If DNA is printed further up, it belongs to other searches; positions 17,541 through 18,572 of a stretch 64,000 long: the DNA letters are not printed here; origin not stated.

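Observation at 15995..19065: Matching 21-22-bp-spaced direct repeats upstream of both ATPase genes (candidate LytTR operators)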

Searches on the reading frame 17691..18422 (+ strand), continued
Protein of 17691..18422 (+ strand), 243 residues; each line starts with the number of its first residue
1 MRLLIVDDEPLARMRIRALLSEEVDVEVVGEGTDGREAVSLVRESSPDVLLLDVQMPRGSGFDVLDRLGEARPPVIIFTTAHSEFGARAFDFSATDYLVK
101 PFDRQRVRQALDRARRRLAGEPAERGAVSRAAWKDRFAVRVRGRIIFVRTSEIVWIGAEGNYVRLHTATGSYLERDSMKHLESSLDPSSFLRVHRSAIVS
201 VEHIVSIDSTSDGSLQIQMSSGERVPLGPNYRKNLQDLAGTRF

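Call 53: search_protein_families(library=ncbifam, proteins=[window:17691-18422:+], max_evalue=0.001)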
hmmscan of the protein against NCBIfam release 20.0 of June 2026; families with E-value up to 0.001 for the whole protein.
window:17691-18422:+ (243 aa): 92 families (the best 25 are shown)
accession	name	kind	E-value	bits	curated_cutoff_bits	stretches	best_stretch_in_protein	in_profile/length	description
NF008677.0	PRK11697.1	equivalog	1.8e-45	155.1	246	1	1-239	2-235/238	two-component system response regulator BtsR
NF010684.1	PRK14084.1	equivalog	1.3e-39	136.5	375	1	1-238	1-251/254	response regulator transcription factor LytR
NF001965.0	PRK00742.1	subfamily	3.7e-21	75.7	293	1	1-119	4-124/357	chemotaxis-specific protein-glutamate methyltransferase CheB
NF009206.0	PRK12555.1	subfamily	9.6e-18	64.2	342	1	1-158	1-160/340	chemotaxis-specific protein-glutamate methyltransferase CheB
NF007935.0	PRK10651.1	equivalog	6e-17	61.6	250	1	2-114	8-123/216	two-component system response regulator NarL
TIGR02875.1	spore_0_A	equivalog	1.2e-16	60.8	200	1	2-109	4-120/262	sporulation transcription factor Spo0A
NF045944.1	ResRegRpaBCyano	equivalog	4.6e-15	55.6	330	1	4-164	1-163/229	response regulator transcription factor RpaB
NF007708.0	PRK10403.1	equivalog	7.4e-15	55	343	1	2-111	8-120/215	nitrate/nitrite response regulator protein NarP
NF041367.1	CheY_Halo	equivalog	8.7e-15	55.1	200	1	4-112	2-111/114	chemotaxis protein CheY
NF008469.0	PRK11361.1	equivalog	1.5e-14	53.6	714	1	2-114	6-119/461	acetoacetate metabolism transcriptional regulator AtoC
NF007419.0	PRK09958.1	equivalog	9.3e-14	51.5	251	1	2-115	2-117/204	acid-sensing system DNA-binding response regulator EvgA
NF007018.1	PRK09483.1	equivalog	2.5e-13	50.2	280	1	3-129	4-136/217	UvrY/SirA/GacA family response regulator transcription factor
NF045991.1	RespRegCtrARhodob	equivalog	2.9e-13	50.1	350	1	1-124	1-125/224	response regulator transcription factor CtrA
TIGR01818.1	ntrC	equivalog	6.6e-13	48.2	558.6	1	4-117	2-116/463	nitrogen regulation protein NR(I)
NF052445.1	RespRegMctR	equivalog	7.2e-13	48.4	300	1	2-105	3-109/205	two-component system response regulator MctR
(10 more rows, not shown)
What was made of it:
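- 17691..18422 (+): LytTR-family response regulator, the presumed binder. Its best NCBIfam models are BtsR and LytR, both below cut-off (call 53).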
